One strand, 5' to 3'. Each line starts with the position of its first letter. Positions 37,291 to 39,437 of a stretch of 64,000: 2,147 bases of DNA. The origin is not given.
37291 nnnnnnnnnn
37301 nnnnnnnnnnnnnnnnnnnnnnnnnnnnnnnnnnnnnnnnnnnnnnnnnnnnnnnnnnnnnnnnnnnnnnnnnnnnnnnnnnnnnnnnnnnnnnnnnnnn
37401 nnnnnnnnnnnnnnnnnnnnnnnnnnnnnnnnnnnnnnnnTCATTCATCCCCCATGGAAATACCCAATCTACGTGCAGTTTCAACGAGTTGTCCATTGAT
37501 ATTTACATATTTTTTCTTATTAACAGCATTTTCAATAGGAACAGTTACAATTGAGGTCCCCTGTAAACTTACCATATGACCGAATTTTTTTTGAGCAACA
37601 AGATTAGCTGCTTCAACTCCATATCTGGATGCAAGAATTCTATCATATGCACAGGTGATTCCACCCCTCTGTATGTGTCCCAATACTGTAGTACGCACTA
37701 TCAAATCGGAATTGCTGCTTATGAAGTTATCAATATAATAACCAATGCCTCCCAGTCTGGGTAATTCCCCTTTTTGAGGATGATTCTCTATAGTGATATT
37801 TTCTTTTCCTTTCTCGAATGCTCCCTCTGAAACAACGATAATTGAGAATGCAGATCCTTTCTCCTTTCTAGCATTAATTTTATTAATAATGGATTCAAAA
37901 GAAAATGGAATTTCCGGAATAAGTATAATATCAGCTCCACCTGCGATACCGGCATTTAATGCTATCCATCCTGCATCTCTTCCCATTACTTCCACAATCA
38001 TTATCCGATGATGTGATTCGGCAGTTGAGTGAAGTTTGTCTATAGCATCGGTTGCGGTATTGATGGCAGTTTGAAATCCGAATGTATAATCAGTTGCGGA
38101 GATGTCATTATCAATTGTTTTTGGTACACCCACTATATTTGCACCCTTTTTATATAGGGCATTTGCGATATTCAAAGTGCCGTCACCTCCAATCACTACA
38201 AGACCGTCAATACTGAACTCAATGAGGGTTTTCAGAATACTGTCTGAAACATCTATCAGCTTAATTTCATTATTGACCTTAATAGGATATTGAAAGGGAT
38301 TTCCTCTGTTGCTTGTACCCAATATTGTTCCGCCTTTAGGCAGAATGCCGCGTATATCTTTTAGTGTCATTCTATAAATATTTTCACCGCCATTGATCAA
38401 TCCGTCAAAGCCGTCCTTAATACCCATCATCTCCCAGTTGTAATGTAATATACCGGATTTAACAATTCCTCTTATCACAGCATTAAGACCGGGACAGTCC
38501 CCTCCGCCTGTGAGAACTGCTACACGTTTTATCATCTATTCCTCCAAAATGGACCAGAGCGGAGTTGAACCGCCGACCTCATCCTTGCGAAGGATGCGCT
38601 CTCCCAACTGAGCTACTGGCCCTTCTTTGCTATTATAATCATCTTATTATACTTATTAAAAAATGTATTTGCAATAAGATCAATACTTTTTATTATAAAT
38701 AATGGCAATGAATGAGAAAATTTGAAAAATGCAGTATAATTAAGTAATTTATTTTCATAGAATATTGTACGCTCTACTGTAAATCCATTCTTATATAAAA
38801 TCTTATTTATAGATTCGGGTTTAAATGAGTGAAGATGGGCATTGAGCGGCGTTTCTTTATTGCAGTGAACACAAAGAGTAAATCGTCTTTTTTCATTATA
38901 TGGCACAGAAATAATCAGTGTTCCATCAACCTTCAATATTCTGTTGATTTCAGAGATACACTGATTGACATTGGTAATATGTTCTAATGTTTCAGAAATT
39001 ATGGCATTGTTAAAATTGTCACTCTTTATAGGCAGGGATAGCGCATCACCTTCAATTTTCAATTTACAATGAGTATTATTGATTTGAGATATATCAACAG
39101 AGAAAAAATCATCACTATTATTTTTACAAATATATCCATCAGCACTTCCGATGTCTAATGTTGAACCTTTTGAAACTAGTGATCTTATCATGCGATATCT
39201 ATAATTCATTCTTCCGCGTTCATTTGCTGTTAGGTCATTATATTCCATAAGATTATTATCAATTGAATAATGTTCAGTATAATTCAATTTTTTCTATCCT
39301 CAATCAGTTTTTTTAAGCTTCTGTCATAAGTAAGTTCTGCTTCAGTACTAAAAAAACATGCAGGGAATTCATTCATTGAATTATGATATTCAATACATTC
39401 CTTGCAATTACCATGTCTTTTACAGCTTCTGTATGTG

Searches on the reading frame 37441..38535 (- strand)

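Call 15: search_protein_families(library=pfam, proteins=[window:37441-38535:-], max_evalue=0.001)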
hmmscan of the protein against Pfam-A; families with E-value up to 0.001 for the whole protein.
window:37441-38535:- (364 aa): 1 family
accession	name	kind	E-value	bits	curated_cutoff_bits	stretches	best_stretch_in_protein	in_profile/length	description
PF00365.25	PFK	-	2.3e-105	352.4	30.9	1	4-312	1-276/277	Phosphofructokinase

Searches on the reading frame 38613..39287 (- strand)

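Call 15: search_protein_families(library=pfam, proteins=[window:38613-39287:-], max_evalue=0.001)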
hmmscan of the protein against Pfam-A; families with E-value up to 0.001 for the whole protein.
window:38613-39287:- (224 aa): 4 families
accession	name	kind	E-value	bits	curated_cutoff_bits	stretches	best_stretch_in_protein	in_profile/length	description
PF13489.12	Methyltransf_23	-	3.7e-10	40.2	27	1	38-172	21-162/164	Methyltransferase domain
PF08241.18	Methyltransf_11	-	1.6e-09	38.7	21.2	1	44-126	1-95/95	Methyltransferase domain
PF13847.12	Methyltransf_31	-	6.1e-07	29.7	27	1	44-133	8-116/145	Methyltransferase domain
PF13649.12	Methyltransf_25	-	0.00073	20.6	27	0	45-122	3-97/97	Methyltransferase domain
